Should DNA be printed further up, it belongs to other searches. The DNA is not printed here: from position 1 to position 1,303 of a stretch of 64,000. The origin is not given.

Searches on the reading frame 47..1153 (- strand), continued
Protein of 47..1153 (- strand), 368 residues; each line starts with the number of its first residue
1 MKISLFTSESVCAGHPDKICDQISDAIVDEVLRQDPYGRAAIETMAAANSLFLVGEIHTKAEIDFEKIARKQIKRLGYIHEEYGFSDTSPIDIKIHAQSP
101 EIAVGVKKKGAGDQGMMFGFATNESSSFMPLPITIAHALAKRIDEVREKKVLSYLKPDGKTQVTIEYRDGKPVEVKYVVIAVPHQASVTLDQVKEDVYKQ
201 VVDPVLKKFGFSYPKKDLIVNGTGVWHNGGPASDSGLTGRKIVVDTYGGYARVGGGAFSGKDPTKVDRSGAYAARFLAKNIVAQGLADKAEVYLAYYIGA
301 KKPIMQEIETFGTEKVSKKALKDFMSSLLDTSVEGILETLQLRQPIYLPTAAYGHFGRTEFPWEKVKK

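Call 69: find_encoding_contigs(protein=P0008, flank=400, max_places=1)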
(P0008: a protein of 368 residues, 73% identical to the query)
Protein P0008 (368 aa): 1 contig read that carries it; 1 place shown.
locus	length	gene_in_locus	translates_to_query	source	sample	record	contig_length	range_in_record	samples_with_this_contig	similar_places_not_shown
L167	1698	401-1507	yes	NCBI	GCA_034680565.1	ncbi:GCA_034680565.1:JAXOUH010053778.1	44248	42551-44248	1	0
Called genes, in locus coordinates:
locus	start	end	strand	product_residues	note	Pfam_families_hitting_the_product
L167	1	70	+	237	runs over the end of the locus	PF00535:Glycos_transf_2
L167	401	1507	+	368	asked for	PF00438:S-AdoMet_synt_N, PF02772:S-AdoMet_synt_M, PF02773:S-AdoMet_synt_C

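Call 74: list_cluster_members(proteins=[P0002, P0003])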
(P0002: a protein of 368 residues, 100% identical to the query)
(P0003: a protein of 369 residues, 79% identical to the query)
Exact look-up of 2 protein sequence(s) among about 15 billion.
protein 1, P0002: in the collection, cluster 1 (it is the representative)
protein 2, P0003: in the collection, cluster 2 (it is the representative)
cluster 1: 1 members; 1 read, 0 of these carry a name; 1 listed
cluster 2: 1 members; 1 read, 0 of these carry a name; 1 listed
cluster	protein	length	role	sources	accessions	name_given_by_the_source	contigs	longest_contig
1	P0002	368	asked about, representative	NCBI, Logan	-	-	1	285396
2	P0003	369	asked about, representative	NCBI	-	-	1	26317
